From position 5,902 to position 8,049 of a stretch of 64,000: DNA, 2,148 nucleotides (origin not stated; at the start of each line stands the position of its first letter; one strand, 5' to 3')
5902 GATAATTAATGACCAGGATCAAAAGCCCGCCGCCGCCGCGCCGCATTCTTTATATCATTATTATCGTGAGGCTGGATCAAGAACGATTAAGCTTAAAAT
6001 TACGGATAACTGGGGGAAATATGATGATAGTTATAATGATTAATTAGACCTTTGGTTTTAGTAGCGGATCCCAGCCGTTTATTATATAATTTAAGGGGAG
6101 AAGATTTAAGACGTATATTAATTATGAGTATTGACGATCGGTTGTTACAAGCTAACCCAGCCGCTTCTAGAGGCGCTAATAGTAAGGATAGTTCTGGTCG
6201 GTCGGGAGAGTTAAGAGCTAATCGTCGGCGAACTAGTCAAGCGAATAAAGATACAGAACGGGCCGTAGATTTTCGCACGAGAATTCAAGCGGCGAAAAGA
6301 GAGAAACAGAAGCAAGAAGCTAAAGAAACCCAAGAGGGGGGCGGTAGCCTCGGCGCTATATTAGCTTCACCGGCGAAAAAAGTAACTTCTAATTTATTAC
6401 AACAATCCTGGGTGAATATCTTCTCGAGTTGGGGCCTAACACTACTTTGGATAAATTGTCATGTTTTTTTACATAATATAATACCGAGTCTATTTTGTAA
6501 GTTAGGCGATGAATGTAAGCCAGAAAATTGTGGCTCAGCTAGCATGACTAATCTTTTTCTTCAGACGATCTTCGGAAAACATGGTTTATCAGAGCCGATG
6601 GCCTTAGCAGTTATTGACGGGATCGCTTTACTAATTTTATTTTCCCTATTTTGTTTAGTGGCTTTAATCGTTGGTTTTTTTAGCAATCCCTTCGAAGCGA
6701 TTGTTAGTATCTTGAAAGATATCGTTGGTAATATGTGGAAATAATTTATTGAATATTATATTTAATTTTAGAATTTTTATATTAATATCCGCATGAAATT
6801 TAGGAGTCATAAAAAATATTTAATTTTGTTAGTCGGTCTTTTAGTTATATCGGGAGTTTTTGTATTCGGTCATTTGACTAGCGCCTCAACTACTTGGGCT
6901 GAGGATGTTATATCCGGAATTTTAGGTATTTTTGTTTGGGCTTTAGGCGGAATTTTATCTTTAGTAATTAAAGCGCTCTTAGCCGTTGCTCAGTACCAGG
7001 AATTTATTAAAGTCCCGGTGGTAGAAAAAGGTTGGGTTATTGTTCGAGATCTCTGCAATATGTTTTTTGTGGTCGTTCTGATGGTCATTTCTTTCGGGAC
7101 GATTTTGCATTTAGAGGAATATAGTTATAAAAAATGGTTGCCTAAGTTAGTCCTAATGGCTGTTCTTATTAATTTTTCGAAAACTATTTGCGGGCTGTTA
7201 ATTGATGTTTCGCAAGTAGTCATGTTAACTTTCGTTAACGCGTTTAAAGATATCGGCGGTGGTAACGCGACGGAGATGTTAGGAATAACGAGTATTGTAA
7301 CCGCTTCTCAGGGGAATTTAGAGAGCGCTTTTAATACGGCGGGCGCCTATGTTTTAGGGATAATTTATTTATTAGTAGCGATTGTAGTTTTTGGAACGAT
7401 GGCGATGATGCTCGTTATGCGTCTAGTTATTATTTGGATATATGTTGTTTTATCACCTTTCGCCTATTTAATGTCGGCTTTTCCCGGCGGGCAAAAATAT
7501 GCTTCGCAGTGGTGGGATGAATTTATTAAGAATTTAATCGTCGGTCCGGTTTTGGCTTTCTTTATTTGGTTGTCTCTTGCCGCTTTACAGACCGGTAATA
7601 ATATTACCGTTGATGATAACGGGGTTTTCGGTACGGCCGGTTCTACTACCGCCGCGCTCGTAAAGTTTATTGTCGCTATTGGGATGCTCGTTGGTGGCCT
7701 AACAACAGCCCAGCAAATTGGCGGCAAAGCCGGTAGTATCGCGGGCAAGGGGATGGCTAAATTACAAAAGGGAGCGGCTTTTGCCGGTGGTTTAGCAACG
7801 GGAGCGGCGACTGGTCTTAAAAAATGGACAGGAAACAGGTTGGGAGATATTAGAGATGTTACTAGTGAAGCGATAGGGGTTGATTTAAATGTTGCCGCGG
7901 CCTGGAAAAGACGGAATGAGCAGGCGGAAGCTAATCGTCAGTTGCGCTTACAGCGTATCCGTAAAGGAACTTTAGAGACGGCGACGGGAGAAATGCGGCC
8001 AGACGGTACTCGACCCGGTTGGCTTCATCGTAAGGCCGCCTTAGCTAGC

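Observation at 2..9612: Giant Cys-rich PKD-terminated surface protein adjacent to a VirB6/TrbL-like protein, with the remaining T4SS-like genes 22 kb away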

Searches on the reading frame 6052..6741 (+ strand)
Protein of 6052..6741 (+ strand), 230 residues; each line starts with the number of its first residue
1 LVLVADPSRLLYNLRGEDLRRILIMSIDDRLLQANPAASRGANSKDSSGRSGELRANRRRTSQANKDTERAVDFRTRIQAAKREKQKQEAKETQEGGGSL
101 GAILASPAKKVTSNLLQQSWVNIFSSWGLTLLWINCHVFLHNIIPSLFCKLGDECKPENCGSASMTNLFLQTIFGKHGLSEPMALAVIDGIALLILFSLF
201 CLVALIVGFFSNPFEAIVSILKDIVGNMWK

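Call 8: search_protein_families(library=pfam, proteins=[window:6052-6741:+], max_evalue=0.01)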
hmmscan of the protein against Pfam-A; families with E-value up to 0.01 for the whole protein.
window:6052-6741:+ (230 aa): 0 families

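Call 11: search_protein_families(library=ncbifam, proteins=[window:6052-6741:+], max_evalue=1)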
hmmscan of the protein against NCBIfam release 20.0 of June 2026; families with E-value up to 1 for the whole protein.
window:6052-6741:+ (230 aa): 0 families

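Call 12: search_protein_families(library=pfam, proteins=[window:6052-6741:+], max_evalue=10)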
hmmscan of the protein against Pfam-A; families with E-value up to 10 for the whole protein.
window:6052-6741:+ (230 aa): 0 families

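Call 92: search_solved_structures(query=A9, max_evalue=10)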
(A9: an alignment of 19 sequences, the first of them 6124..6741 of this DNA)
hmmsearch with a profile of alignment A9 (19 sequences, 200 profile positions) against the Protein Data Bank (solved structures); distinct sequences matched with E-value up to 10: 1.
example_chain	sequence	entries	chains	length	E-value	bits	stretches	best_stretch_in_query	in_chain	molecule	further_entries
8bc5_A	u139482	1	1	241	0.9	12.5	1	138-198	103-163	MOBP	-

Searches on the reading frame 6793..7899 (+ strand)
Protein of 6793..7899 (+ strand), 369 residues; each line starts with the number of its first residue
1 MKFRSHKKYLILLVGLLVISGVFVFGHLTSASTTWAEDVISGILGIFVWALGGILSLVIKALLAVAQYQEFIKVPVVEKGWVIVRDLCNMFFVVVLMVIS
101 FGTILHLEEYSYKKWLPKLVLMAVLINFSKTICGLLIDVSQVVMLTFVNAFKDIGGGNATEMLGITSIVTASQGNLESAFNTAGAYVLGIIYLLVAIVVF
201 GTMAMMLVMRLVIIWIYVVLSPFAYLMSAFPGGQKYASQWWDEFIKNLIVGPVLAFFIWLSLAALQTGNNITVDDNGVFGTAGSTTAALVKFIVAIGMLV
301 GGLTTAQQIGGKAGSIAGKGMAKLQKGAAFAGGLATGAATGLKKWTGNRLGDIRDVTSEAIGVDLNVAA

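Call 12: search_protein_families(library=pfam, proteins=[window:6793-7899:+], max_evalue=10)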
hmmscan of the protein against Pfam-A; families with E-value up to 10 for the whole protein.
window:6793-7899:+ (369 aa): 3 families
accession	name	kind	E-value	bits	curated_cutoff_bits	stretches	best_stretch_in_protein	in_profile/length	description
PF13956.11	Ibs_toxin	-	0.075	13.5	27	2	94-102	9-17/19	Toxin Ibs, type I toxin-antitoxin system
PF23858.1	DUF7220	-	0.9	10.4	28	1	176-221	9-53/70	Family of unknown function (DUF7220)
PF04610.19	TrbL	-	8.1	6.6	25.9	1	165-296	82-209/215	TrbL/VirB6 plasmid conjugal transfer protein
